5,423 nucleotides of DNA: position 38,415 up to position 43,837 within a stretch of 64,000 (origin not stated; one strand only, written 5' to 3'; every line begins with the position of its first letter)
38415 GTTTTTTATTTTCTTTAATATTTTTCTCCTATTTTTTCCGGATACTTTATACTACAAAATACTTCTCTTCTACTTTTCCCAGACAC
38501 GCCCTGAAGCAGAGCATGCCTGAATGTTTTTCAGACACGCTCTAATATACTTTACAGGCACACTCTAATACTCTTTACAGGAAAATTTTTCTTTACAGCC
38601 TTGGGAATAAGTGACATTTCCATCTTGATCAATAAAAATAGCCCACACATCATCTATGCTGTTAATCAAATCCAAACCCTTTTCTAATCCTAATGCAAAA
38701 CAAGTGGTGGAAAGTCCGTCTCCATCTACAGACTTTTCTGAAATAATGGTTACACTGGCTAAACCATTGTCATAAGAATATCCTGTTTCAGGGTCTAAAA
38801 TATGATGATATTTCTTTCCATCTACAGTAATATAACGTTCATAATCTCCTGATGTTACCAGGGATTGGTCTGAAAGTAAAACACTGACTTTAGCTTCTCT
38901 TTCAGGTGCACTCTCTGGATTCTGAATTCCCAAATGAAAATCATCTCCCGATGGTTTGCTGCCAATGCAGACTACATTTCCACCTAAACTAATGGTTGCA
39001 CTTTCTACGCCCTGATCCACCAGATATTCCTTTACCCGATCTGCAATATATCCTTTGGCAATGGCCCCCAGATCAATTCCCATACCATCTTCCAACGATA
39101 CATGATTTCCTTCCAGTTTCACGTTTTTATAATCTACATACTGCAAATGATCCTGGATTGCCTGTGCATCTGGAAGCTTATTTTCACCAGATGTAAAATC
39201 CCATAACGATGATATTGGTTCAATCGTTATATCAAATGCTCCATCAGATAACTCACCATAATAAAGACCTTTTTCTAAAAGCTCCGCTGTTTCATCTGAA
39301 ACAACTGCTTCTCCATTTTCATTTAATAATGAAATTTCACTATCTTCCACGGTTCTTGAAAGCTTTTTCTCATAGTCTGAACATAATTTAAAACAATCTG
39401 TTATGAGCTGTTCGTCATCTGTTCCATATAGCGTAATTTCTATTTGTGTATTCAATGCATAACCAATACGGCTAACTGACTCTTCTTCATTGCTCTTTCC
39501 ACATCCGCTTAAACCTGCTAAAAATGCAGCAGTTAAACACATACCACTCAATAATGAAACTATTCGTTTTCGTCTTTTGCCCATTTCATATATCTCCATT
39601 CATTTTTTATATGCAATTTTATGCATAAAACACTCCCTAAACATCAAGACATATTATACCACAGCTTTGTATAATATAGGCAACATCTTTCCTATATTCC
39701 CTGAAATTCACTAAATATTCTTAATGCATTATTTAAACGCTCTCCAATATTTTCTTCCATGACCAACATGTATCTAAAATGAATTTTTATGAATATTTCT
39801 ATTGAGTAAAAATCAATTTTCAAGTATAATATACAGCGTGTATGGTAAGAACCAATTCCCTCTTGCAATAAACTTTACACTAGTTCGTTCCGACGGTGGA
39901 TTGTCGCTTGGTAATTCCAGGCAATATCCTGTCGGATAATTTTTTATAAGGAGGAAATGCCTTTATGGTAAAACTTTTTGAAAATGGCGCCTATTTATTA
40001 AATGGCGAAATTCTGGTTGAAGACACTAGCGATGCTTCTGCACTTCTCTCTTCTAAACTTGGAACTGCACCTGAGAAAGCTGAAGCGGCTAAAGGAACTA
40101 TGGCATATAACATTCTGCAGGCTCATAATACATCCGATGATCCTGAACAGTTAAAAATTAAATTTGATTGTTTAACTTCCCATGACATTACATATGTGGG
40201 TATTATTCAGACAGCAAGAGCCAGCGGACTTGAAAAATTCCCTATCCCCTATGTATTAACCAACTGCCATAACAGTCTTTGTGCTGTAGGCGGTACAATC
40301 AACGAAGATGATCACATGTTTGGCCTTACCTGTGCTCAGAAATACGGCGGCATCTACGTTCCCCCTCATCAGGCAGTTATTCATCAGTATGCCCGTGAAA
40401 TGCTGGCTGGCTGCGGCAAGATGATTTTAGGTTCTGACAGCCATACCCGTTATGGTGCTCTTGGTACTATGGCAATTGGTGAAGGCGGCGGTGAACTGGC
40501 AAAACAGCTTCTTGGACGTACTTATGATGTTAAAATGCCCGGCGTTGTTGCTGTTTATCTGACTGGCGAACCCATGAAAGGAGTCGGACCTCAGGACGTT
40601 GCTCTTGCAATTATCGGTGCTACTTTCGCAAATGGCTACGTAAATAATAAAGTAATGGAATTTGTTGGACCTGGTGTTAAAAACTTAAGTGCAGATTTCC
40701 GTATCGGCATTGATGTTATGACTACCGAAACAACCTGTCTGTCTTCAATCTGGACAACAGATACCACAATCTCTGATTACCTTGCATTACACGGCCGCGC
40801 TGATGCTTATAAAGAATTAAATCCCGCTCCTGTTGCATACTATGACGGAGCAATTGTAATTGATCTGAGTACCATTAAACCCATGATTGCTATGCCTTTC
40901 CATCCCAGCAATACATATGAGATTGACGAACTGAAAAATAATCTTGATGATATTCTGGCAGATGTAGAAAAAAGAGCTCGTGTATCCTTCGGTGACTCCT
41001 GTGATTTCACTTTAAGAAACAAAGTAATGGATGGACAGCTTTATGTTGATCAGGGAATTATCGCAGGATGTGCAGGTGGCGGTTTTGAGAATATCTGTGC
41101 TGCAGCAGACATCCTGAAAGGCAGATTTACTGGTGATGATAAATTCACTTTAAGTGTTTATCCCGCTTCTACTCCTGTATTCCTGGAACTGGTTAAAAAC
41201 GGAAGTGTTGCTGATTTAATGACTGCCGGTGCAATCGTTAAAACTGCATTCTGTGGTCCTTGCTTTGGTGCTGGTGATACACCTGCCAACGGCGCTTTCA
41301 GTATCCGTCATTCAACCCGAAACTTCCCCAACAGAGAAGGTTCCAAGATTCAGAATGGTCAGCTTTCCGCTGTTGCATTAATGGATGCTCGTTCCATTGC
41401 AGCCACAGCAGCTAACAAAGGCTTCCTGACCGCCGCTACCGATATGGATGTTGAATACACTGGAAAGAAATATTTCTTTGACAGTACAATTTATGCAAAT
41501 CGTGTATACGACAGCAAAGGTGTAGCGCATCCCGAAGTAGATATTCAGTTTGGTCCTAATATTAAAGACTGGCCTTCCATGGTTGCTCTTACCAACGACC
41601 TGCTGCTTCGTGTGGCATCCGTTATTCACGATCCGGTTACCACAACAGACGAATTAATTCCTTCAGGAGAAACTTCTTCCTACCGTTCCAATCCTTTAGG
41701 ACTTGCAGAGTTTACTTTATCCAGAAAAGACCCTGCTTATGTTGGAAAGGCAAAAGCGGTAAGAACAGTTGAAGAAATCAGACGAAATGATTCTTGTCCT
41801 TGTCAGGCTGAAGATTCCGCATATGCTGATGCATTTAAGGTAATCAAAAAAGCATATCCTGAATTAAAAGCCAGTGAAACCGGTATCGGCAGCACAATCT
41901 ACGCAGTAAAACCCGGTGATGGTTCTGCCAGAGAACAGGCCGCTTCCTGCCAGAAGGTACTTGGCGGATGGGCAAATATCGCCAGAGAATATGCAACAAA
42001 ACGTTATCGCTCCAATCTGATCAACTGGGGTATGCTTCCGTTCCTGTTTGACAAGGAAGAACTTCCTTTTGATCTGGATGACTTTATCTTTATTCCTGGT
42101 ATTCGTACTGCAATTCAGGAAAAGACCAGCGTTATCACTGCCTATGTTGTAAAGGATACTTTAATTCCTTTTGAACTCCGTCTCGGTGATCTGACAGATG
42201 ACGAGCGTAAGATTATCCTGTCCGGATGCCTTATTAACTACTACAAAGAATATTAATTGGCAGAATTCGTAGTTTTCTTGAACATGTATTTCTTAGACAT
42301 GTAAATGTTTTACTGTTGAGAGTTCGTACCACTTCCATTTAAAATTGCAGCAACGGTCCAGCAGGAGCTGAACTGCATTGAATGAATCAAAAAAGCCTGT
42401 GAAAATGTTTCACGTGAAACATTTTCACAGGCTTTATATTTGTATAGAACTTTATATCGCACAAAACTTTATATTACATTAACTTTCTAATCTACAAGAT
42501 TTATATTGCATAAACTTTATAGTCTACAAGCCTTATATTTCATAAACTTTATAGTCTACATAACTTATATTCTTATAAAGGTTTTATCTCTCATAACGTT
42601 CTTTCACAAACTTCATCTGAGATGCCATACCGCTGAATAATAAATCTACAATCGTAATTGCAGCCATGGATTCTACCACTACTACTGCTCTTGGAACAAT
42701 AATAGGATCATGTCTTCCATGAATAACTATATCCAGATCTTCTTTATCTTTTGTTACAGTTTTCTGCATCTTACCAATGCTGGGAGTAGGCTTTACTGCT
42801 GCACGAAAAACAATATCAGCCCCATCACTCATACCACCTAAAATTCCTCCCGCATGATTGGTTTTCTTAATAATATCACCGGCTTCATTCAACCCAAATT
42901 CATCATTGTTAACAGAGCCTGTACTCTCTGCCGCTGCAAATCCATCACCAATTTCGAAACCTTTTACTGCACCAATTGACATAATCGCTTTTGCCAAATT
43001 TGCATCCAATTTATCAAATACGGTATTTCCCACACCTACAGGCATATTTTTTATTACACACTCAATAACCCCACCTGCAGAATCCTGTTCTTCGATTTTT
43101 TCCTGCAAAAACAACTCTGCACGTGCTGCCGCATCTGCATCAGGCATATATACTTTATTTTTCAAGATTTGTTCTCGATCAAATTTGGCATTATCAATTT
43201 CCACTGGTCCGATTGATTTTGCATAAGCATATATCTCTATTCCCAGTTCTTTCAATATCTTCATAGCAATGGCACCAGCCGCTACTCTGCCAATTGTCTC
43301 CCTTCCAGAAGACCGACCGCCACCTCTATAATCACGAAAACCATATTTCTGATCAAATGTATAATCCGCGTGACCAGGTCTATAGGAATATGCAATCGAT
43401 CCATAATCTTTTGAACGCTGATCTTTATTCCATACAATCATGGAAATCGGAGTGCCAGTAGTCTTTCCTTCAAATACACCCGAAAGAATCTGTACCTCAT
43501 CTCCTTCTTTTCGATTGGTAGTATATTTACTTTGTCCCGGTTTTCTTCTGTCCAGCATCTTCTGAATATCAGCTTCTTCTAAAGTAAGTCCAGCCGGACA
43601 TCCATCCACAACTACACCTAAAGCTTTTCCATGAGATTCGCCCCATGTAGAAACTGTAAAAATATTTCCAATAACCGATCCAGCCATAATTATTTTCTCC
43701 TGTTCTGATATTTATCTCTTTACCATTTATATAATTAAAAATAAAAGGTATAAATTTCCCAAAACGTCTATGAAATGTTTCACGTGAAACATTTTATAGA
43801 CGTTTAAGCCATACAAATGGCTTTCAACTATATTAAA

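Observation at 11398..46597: Exceptionally dense parS cluster: 6 perfect and 5 near-perfect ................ sites in 35 kb beside oriC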

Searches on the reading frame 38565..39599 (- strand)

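Call 7: search_protein_families(library=ncbifam, proteins=[window:38565-39599:-])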
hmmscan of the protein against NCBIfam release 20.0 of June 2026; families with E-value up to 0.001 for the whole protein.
window:38565-39599:- (344 aa): 1 family
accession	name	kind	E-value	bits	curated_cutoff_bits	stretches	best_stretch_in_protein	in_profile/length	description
NF007774.0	PRK10461.1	equivalog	3.2e-31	108.5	498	1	48-315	41-320/351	FAD:protein FMN transferase ApbE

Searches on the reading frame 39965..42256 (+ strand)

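Call 7: search_protein_families(library=ncbifam, proteins=[window:39965-42256:+])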
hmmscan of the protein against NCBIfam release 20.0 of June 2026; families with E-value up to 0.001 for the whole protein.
window:39965-42256:+ (763 aa): 21 families
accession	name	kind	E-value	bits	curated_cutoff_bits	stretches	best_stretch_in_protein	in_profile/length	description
NF008503.0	PRK11413.1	equivalog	0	1315.8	641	1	1-762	1-750/753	hydratase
NF005558.0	PRK07229.1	equivalog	6.1e-103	345.6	612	1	45-762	4-643/647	aconitate hydratase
TIGR01342.1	acon_putative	hypoth_equivalog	8.1e-85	285.3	719.15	3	46-324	2-282/655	putative aconitate hydratase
NF001614.1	PRK00402.1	subfamily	1.7e-54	185.1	385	2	45-325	2-287/415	aconitase/3-isopropylmalate dehydratase large subunit family protein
TIGR02086.1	IPMI_arch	subfamily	1.4e-48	165.7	410.15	2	62-325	21-282/411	3-isopropylmalate dehydratase/homoaconitate hydratase family large subunit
TIGR02083.1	LEU2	equivalog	3.3e-44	151.5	610.65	2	147-325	110-287/419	3-isopropylmalate dehydratase large subunit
TIGR01343.1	hacA_fam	subfamily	9.4e-44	149.6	385.7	2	119-325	77-284/412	homoaconitate hydratase family protein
TIGR01340.1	aconitase_mito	equivalog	1.4e-34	119.5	825.35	1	109-328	106-335/745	aconitate hydratase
NF009116.0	PRK12466.1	subfamily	1.4e-32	112.9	531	1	134-492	106-466/472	3-isopropylmalate dehydratase large subunit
NF040615.1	HacA_Meth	equivalog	1.6e-30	106.2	550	2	360-490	293-417/419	homoaconitase large subunit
NF004016.0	PRK05478.1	subfamily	4.9e-30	104.5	510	1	135-489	105-461/468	3-isopropylmalate dehydratase large subunit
NF006757.0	PRK09277.1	subfamily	5.8e-29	100.4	686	2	150-331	203-396/888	aconitate hydratase AcnA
NF009520.0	PRK12881.1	subfamily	2e-28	98.6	905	2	152-359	205-422/893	aconitate hydratase AcnA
TIGR00170.1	leuC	equivalog_domain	1.5e-25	89.7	560.25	1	135-468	104-447/466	3-isopropylmalate dehydratase large subunit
TIGR01341.1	aconitase_1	equivalog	1.1e-24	86.3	945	1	151-340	188-389/876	aconitate hydratase AcnA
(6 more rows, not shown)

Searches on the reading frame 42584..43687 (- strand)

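Call 7: search_protein_families(library=ncbifam, proteins=[window:42584-43687:-])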
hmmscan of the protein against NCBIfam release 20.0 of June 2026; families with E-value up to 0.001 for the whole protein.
window:42584-43687:- (367 aa): 3 families
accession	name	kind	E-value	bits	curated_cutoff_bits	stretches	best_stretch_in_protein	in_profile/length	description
NF003793.1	PRK05382.1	equivalog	4.6e-145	482.7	321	1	12-350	2-342/344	chorismate synthase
TIGR00033.1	aroC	equivalog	7.1e-136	452.8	212.2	1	10-354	1-348/351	chorismate synthase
NF009113.0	PRK12463.1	equivalog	2.3e-63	214.5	799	1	14-353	5-367/390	chorismate synthase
